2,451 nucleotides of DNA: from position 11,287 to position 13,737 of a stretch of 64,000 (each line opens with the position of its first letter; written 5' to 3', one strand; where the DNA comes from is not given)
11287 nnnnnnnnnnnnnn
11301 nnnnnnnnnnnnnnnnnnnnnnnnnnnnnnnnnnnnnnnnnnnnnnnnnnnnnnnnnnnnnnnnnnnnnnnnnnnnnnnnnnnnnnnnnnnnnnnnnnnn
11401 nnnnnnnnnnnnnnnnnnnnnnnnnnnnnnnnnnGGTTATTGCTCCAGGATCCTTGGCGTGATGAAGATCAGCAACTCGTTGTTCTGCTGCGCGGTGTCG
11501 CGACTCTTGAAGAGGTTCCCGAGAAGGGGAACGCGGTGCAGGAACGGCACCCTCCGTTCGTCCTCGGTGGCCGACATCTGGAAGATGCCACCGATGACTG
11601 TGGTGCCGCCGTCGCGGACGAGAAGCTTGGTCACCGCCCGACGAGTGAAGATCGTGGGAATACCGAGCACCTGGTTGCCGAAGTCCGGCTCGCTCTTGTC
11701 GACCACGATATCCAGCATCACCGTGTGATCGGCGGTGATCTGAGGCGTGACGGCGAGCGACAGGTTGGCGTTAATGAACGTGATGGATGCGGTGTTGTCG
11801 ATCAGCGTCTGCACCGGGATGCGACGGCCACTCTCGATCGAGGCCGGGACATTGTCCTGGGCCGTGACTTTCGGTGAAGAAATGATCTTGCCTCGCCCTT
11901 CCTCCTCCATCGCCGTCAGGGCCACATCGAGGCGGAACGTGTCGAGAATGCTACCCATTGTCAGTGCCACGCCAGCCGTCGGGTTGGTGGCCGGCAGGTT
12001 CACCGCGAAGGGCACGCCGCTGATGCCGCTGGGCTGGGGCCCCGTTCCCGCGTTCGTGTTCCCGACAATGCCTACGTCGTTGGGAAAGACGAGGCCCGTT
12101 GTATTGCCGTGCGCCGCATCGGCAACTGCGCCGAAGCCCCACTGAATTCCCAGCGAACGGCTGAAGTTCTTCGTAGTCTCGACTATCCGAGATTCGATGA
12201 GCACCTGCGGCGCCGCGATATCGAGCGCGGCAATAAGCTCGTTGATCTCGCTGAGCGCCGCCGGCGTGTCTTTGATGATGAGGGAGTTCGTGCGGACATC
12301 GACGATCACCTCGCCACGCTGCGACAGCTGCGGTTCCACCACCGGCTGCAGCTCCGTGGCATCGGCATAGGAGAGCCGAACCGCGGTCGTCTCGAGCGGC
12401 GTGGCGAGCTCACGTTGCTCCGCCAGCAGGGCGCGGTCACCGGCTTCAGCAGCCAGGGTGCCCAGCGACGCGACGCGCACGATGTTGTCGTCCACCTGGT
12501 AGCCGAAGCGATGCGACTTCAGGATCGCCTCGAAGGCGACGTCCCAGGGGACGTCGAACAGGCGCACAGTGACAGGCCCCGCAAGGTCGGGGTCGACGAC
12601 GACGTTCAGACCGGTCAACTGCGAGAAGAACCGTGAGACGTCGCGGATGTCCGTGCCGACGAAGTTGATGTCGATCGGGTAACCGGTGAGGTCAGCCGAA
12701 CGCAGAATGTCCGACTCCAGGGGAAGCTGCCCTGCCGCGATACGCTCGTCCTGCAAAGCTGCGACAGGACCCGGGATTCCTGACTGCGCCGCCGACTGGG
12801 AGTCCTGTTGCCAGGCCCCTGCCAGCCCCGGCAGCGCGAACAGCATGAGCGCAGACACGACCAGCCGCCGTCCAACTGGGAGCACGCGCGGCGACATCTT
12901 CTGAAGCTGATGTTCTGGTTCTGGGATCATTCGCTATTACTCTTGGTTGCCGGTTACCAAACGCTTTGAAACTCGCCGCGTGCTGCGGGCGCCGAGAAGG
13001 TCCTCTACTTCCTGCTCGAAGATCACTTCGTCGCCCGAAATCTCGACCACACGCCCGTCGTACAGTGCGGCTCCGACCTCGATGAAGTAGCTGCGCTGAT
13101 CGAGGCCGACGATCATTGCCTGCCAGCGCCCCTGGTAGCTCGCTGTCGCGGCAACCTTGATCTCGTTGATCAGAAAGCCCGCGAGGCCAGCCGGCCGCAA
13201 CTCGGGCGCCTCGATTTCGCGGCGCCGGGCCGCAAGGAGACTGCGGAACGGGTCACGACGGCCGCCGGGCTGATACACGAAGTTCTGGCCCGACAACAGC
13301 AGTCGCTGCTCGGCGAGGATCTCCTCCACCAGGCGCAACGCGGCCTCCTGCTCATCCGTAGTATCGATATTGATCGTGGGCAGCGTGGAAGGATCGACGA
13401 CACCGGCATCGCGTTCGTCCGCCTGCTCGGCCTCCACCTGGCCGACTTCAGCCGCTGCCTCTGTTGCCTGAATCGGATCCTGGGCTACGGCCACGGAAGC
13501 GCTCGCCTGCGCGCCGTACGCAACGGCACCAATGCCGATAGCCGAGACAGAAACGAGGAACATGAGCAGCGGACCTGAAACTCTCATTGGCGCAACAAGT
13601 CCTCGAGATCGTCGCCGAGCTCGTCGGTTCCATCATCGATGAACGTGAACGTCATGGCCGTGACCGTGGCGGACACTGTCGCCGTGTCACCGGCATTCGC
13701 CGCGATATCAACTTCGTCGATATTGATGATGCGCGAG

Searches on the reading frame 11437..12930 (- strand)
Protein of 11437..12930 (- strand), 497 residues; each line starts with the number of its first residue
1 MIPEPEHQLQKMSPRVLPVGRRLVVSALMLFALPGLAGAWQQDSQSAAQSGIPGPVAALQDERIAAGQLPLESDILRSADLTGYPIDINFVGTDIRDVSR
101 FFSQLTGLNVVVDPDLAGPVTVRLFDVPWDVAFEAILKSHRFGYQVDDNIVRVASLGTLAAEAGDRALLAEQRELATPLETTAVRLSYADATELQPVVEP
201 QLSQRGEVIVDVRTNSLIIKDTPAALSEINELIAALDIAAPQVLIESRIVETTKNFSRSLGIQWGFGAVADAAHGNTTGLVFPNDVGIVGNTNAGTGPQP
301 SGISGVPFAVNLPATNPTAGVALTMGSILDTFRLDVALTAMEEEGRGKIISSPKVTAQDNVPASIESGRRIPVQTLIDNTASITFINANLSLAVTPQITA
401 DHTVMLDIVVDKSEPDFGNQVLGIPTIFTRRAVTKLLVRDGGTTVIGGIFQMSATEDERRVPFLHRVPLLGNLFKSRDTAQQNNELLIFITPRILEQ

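Call 3: search_protein_families(library=pfam, proteins=[window:11437-12930:-], max_evalue=1)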
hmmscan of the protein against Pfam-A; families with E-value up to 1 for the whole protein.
window:11437-12930:- (497 aa): 4 families
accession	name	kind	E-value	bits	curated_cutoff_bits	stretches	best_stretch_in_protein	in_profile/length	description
PF00263.26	Secretin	-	2.1e-46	158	27.5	1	340-495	1-168/169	Bacterial type II and III secretion system protein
PF03958.22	Secretin_N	-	6.8e-14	52.3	28.2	1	183-242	3-69/69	Bacterial type II/III secretion system short domain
PF21305.2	type_II_gspD_N0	-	2.4e-07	30.9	27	1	88-123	1-36/71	GspD-like, N0 domain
PF07660.19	STN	-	0.00088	19.5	28.4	1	108-153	1-49/52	Secretin and TonB N terminus short domain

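Call 4: search_protein_families(library=ncbifam, proteins=[window:11437-12930:-], max_evalue=1)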
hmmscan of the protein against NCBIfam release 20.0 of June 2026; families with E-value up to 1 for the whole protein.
window:11437-12930:- (497 aa): 9 families
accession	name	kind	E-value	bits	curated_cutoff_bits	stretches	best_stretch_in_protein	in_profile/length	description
TIGR02515.1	IV_pilus_PilQ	subfamily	2.9e-113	379.1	284.35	1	84-496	2-428/428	type IV pilus secretin PilQ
NF010083.0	PRK13568.1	equivalog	1.3e-64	218.5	554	2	308-496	227-418/419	DNA uptake porin HofQ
TIGR02517.1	type_II_gspD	equivalog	4.8e-64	216.9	351.35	2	211-496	306-591/600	type II secretion system secretin GspD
NF007851.2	PRK10560.1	exception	2.1e-53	181.6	598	2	103-280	41-215/412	DNA uptake porin HofQ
TIGR02516.1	type_III_yscC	equivalog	1.2e-41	142.7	238.45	1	161-496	156-462/463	type III secretion system outer membrane ring subunit SctC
TIGR02519.1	pilus_MshL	equivalog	3.9e-32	111.4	250.2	1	208-495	1-290/290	pilus (MSHA type) biogenesis protein MshL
NF011873.0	PRK15346.1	equivalog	1.7e-17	63.3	524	2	328-483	323-482/499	EscC/YscC/HrcC family type III secretion system outer membrane ring protein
NF042912.1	Amuc_1098_fam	equivalog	5.6e-17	61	750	2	424-495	725-796/805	Amuc_1098 family type IV pilus outer membrane protein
TIGR02520.1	pilus_B_mal_scr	equivalog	1.9e-08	33.4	287.65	1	180-492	210-511/513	PilN family type IVB pilus formation outer membrane protein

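Call 66: find_related_loci(query=A6, collection=genome_contigs, flank=4000)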
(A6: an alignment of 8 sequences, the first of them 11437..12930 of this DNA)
Query A6 (497 aa) in genome_contigs; peptide patterns used: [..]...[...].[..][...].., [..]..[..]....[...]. (x = any residue, [..] = any of these).
600 stretches matched a pattern (row limit reached: there are more); 596 encode a relative of the query (tblastn E <= 1e-3); the best 80 are kept; 80 distinct loci.
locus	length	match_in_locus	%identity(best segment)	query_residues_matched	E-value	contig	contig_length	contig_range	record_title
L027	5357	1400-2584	48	100-496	6e-118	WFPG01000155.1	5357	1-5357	MAG: Acidobacteria bacterium isolate S012_49 k151_272984, whole genome shotgun sequence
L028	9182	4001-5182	47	100-496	3e-116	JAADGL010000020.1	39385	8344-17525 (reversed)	MAG: Acidobacteriota bacterium isolate M_MetaBat.117 contig-127_3378, whole genome shotgun sequence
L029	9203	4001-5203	48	79-497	5e-115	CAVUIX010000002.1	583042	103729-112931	MAG: uncultured Acidobacteriota bacterium isolate MFD02199.bin.2.111 genome assembly, contig: contig_10586, whole genome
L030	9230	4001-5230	48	81-496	2e-114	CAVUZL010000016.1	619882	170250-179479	MAG: uncultured Acidobacteriota bacterium isolate MFD05521.bin.2.215 genome assembly, contig: contig_7882, whole genome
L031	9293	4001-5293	46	68-496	2e-114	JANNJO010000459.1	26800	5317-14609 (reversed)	MAG: Acidobacteriota bacterium isolate SOY_4_C_metabat_76 SOY_4_C_k141_1839631, whole genome shotgun sequence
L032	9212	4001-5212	48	80-496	7e-114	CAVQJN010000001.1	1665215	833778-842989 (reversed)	MAG: Thermoanaerobaculia bacterium isolate MFD02416.bin.1.114 genome assembly, contig: contig_30979, whole genome shotgu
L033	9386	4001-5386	44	48-494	9e-114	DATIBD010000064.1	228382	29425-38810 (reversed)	MAG TPA_asm: Vicinamibacteria bacterium isolate SMAG_U16281 k141_700771, whole genome shotgun sequence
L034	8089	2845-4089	45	83-492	2e-113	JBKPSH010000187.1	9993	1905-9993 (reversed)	MAG: Acidobacteriota bacterium isolate GS_EKS_MAG_00027 GS_EKS_000001546456, whole genome shotgun sequence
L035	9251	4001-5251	46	82-495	1e-112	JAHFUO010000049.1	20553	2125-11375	MAG: Acidobacteria bacterium isolate nzgw81 NODE_3455_length_20554_cov_5.712818, whole genome shotgun sequence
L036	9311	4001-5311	43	64-497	2e-112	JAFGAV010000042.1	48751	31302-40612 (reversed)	MAG: Candidatus Aminicenantes bacterium isolate Zod_maxbin.0345_1 k87_2074551, whole genome shotgun sequence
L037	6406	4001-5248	45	82-496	2e-112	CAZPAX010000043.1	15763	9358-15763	MAG TPA_asm: uncultured Eubacteriales bacterium isolate binchicken_co124_359 genome assembly, contig: NODE_2076_length_1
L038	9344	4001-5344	44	48-496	4e-112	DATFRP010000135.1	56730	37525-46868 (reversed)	MAG TPA_asm: Vicinamibacterales bacterium isolate SMAG_U9361 k141_108298, whole genome shotgun sequence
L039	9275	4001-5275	46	70-497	3e-112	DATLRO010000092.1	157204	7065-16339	MAG TPA_asm: Vicinamibacterales bacterium isolate SMAG_U13906 k141_619826, whole genome shotgun sequence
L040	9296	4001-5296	45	53-496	4e-112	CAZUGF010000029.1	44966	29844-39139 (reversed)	MAG TPA_asm: uncultured Bifidobacteriaceae bacterium isolate SRP344714_co1_258 genome assembly, contig: NODE_1728_length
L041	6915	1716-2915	46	83-495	4e-112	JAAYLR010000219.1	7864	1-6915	MAG: Acidobacteria bacterium isolate AS16jrsBPLL_26 33683_AS16, whole genome shotgun sequence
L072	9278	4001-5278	43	82-497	2e-97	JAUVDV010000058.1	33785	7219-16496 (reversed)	MAG: Deltaproteobacteria bacterium isolate CSMAG_306 CSMAG_306_k141_1949390_length_33785_cov_16.9895, whole genome shotg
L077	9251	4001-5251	43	85-497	5e-93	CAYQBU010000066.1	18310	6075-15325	MAG TPA_asm: uncultured Bradymonadales bacterium isolate binchicken_co32_227 genome assembly, contig: NODE_4648_length_1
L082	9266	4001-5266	41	86-497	1e-91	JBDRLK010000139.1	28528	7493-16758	MAG: Pseudomonadota bacterium isolate MEGAHIT-group-1.774 k141_3687545, whole genome shotgun sequence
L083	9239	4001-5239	41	83-495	2e-90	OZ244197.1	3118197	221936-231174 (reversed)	MAG: Thermodesulfobacteriota bacterium isolate ec96ddf5-9e38-48dc-a8a0-7131a85d877a genome assembly, chromosome: 1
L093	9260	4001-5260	40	82-495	6e-88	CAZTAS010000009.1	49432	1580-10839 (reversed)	MAG TPA_asm: uncultured Thermodesulfobacteriota bacterium isolate SRP323688_co1_150 genome assembly, contig: NODE_1329_l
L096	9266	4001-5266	42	77-497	3e-87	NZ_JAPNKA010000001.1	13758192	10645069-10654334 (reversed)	Archangium lansingense strain MIWBW ctg.000000F, whole genome shotgun sequence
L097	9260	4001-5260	42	79-497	2e-87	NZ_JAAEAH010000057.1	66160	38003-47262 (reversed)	Myxococcus sp. CA023 NODE_57_length_66160_cov_61.9386, whole genome shotgun sequence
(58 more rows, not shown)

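Call 81: search_protein_families(library=pfam, proteins=[L028:5166-7163:+, L027:2580-3938:+], max_evalue=0.01)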
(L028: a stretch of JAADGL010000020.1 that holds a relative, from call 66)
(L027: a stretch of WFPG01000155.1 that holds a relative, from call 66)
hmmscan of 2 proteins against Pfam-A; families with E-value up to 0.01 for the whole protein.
L028:5166-7163:+ (666 aa): 0 families

L027:2580-3938:+ (453 aa): 1 family
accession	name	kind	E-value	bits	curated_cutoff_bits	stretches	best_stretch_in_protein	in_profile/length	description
PF25692.1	Phage_depo_C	-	0.0015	19.3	25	0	355-390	50-85/90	Phage depolymerase C-terminal beta sandwich domain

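Call 83: search_protein_families(library=pfam, proteins=[L097:5323-5979:+, L096:5326-6006:+, L072:5317-6222:+, L082:5352-6098:+, L077:5418-6233:+, L093:5429-6094:+, L083:5246-5839:+], max_evalue=0.1)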
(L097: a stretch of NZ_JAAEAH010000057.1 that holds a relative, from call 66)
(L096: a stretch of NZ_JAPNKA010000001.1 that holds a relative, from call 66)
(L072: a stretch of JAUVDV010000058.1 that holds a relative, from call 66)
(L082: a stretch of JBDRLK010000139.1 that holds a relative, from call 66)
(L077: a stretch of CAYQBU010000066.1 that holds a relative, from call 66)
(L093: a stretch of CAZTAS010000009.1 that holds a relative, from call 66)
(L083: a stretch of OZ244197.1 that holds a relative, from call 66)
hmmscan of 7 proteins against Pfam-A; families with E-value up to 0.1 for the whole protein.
L097:5323-5979:+ (218 aa): 0 families

L096:5326-6006:+ (226 aa): 0 families

L072:5317-6222:+ (301 aa): 0 families

L082:5352-6098:+ (248 aa): 0 families

L077:5418-6233:+ (271 aa): 0 families

L093:5429-6094:+ (221 aa): 0 families

L083:5246-5839:+ (197 aa): 1 family
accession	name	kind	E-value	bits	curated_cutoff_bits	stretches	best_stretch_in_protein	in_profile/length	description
PF02369.22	Big_1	-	0.032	14.8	34.9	1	61-112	9-62/93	Bacterial Ig-like domain (group 1)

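Call 84: search_protein_families(library=ncbifam, proteins=[L097:5323-5979:+, L096:5326-6006:+, L072:5317-6222:+, L082:5352-6098:+, L077:5418-6233:+, L093:5429-6094:+, L083:5246-5839:+, L097:6040-6402:+], max_evalue=0.1)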
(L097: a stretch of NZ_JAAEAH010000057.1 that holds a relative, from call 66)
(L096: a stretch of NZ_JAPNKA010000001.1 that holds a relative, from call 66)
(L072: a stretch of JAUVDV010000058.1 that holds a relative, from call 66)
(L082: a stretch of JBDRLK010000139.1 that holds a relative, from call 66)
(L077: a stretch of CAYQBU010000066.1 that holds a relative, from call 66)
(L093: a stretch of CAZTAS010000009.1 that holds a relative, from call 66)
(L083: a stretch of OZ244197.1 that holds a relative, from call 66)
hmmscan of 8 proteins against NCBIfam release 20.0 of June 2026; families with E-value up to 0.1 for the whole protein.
L097:5323-5979:+ (218 aa): 0 families

L096:5326-6006:+ (226 aa): 0 families

L072:5317-6222:+ (301 aa): 0 families

L082:5352-6098:+ (248 aa): 1 family
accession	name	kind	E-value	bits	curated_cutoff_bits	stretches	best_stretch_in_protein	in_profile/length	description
NF008637.1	PRK11627.1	equivalog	0.079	12.5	242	0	2-40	1-40/192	hypothetical protein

L077:5418-6233:+ (271 aa): 0 families

L093:5429-6094:+ (221 aa): 0 families

L083:5246-5839:+ (197 aa): 0 families

L097:6040-6402:+ (120 aa): 0 families

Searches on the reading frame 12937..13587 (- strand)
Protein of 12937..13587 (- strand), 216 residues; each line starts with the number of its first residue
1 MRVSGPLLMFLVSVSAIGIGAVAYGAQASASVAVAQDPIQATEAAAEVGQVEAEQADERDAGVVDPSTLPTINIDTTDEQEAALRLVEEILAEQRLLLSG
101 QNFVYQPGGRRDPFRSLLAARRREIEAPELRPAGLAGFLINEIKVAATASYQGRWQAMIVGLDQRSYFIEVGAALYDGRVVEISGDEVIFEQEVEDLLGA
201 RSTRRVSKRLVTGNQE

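Call 3: search_protein_families(library=pfam, proteins=[window:12937-13587:-], max_evalue=1)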
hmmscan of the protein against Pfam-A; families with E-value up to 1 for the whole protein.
window:12937-13587:- (216 aa): 2 families
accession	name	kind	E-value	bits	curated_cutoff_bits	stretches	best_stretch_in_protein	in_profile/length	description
PF04351.19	PilP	-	0.00093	19.6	25.6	1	101-205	27-141/146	Pilus assembly protein, PilP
PF10419.14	TFIIIC_sub6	-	0.004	17.5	22.7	1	156-196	28-68/98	TFIIIC subunit triple barrel domain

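Call 4: search_protein_families(library=ncbifam, proteins=[window:12937-13587:-], max_evalue=1)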
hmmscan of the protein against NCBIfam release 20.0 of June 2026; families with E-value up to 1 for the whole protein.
window:12937-13587:- (216 aa): 0 families
